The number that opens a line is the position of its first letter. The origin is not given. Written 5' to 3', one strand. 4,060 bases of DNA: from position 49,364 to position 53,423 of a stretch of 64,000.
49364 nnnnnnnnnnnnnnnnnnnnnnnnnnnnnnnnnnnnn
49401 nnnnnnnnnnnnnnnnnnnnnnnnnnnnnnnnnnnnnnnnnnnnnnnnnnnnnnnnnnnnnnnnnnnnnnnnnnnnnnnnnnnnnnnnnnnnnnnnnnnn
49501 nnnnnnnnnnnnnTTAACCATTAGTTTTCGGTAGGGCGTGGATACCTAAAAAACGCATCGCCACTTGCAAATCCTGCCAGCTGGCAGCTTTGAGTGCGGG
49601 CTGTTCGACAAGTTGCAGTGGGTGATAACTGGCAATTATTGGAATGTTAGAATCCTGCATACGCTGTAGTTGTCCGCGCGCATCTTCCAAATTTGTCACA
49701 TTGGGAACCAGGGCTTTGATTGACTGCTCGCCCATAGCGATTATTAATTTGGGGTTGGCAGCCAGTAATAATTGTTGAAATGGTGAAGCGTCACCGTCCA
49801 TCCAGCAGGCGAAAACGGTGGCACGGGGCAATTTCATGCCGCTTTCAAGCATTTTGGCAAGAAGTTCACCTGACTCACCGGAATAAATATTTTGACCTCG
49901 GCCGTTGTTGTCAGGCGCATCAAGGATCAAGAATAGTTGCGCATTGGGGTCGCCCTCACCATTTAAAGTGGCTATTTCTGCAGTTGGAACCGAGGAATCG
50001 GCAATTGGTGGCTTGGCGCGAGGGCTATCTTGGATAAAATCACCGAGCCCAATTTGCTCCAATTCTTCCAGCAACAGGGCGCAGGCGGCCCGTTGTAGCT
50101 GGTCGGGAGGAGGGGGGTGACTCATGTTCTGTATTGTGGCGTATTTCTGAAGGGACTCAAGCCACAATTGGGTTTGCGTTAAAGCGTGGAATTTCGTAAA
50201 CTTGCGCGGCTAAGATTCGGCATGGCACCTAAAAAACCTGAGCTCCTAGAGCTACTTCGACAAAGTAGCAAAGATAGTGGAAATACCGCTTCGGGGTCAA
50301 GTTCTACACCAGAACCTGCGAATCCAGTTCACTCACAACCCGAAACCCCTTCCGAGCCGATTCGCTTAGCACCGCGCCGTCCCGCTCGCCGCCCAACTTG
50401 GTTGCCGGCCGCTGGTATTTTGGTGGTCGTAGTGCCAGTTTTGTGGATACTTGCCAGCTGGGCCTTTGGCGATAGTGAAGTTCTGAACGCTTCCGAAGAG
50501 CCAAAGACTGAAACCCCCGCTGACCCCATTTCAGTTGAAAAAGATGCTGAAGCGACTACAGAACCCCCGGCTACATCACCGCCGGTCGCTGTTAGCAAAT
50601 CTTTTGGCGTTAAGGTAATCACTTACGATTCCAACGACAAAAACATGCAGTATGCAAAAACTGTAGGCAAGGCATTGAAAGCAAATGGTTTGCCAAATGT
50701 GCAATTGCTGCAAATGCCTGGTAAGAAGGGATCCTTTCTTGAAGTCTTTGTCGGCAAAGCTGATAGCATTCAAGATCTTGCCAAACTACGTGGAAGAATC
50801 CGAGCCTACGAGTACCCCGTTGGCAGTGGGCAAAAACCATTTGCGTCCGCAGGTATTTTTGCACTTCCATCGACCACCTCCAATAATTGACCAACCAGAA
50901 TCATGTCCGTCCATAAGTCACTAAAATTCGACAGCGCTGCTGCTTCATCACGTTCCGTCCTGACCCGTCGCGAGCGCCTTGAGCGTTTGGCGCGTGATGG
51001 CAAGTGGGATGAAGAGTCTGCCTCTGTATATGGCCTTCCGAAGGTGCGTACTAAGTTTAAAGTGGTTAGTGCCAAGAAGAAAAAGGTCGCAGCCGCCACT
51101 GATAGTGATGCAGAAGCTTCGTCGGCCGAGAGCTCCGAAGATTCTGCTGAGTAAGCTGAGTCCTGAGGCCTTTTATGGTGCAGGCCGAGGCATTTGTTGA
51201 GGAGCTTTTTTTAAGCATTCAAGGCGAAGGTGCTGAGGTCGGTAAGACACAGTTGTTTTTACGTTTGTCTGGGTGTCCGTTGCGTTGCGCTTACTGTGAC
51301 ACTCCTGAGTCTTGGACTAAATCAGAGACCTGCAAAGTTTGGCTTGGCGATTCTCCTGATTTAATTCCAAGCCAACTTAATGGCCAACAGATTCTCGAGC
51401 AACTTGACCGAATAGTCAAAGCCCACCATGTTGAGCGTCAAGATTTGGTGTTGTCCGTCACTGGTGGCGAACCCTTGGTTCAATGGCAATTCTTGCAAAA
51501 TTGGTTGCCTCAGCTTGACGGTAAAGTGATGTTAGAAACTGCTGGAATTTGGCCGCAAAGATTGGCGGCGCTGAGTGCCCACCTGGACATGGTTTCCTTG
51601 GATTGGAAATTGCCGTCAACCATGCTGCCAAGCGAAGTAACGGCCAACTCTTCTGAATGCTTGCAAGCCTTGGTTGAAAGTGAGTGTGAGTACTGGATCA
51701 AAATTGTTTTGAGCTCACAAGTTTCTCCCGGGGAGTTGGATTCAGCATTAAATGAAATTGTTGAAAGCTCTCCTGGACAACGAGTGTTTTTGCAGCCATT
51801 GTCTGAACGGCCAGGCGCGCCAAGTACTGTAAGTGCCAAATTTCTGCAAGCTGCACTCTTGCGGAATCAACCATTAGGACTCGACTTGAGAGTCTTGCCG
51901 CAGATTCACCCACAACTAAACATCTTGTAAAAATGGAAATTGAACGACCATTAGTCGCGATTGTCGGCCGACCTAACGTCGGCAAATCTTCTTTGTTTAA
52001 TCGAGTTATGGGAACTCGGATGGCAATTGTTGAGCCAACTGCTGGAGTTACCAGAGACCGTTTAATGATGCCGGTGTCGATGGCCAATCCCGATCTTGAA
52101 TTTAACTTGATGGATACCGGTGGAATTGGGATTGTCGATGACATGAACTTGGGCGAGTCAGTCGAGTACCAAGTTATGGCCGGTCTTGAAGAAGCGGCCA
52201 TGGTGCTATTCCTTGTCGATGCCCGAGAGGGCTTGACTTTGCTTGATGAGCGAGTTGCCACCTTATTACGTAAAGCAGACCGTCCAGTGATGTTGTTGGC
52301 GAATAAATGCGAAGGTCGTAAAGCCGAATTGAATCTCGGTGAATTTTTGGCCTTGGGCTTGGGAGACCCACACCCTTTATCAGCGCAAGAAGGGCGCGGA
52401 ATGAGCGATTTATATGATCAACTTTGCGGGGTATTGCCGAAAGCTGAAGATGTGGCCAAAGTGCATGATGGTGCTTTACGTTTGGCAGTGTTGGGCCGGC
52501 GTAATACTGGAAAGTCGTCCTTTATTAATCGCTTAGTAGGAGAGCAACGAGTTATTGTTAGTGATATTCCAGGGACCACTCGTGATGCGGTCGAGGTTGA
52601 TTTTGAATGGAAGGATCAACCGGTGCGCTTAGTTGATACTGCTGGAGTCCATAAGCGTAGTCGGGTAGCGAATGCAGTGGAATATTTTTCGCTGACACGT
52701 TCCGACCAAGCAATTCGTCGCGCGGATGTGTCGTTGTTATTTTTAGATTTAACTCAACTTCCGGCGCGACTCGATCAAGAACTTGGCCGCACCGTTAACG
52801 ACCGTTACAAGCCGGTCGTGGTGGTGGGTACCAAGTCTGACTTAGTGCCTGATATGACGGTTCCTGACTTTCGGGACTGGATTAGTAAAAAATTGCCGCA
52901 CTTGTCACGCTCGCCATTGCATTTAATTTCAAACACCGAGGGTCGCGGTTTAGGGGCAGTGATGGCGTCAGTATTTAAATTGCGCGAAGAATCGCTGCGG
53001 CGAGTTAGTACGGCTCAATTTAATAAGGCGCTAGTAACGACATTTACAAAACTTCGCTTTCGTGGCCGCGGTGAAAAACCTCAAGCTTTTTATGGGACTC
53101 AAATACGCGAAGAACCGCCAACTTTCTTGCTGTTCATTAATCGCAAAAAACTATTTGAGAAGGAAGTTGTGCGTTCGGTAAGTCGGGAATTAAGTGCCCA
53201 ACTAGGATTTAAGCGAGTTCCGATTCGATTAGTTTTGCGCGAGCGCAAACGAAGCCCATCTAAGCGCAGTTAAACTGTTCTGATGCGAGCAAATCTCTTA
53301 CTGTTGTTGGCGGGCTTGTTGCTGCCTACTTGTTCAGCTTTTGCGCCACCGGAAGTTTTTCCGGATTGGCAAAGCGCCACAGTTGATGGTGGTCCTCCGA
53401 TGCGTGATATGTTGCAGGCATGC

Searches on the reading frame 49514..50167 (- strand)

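Call 68: search_protein_families(library=pfam, proteins=[window:49514-50167:-], max_evalue=0.001)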
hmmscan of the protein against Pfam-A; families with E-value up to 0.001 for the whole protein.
window:49514-50167:- (217 aa): 1 family
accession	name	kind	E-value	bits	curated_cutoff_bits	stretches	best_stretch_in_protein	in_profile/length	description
PF03167.25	UDG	-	3.8e-08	34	24.3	1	70-201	2-141/141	Uracil DNA glycosylase superfamily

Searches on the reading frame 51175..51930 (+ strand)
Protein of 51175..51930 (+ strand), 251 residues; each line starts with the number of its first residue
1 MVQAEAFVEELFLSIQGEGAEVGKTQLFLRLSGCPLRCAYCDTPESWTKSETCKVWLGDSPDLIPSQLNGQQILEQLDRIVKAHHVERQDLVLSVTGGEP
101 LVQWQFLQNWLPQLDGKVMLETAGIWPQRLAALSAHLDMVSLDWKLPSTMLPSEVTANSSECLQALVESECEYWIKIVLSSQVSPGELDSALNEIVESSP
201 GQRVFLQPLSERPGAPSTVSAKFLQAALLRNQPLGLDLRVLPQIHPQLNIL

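Call 68: search_protein_families(library=pfam, proteins=[window:51175-51930:+], max_evalue=0.001)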
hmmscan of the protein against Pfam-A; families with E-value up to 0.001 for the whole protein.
window:51175-51930:+ (251 aa): 2 families
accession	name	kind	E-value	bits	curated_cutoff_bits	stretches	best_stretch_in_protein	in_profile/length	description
PF04055.27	Radical_SAM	-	1.3e-07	32.4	29.5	1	32-143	5-108/166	Radical SAM superfamily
PF13353.11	Fer4_12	-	1.3e-06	29.2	22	1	16-114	2-77/137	4Fe-4S single cluster domain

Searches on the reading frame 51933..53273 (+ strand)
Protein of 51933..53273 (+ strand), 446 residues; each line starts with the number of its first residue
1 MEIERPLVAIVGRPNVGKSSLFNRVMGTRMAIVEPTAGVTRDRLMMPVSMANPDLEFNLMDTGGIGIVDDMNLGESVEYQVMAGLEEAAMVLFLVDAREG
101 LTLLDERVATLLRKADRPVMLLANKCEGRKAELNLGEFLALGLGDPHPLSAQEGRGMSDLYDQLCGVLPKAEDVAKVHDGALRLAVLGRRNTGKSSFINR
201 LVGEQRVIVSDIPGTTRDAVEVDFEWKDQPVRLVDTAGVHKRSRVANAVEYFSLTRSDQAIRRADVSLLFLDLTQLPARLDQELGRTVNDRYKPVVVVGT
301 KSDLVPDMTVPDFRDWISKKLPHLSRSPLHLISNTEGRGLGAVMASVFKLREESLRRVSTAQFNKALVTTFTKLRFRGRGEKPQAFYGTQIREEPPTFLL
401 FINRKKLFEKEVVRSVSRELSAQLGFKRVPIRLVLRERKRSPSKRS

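Call 69: search_protein_families(library=pfam, proteins=[window:51933-53273:+], max_evalue=0.01)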
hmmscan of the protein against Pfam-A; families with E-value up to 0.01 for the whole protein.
window:51933-53273:+ (446 aa): 12 families
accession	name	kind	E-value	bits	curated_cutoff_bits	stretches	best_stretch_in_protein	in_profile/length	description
PF01926.29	MMR_HSR1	-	8e-51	171.3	21.9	2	184-301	2-113/113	50S ribosome-binding GTPase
PF02421.24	FeoB_N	-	3.8e-19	69.2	27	2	8-99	3-90/156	Ferrous iron transport protein B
PF14714.11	KH_dom-like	-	3.5e-14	53.3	27.3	1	357-436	1-81/81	KH-domain-like of EngA bacterial GTPase enzymes, C-terminal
PF00350.29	Dynamin_N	-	3.2e-11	44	27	1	184-222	1-38/168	Dynamin family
PF00071.28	Ras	-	8.1e-10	38.9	21.6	1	8-130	2-118/162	Ras family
PF08477.19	Roc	-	5.6e-08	33.5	27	1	8-71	2-72/119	Ras of Complex, Roc, domain of DAPkinase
PF04548.22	AIG1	-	1.1e-07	31.8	27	1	183-320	2-141/212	AIG1 family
PF00009.33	GTP_EFTU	-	1.8e-07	31.4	26.5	0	79-129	84-134/188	Elongation factor Tu GTP binding domain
PF03193.22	RsgA_GTPase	-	8.5e-05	22.9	30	0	184-213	109-138/174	RsgA GTPase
PF00025.27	Arf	-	0.00099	19.1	22.3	0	9-65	18-68/174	ADP-ribosylation factor family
PF09547.16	SpoIVA_ATPase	-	0.0078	16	26.6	0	172-204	8-40/237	Stage IV sporulation protein A, ATPase domain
PF19993.5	DO-GTPase2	-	0.0093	16.1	27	0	279-325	147-196/226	Double-GTPase 2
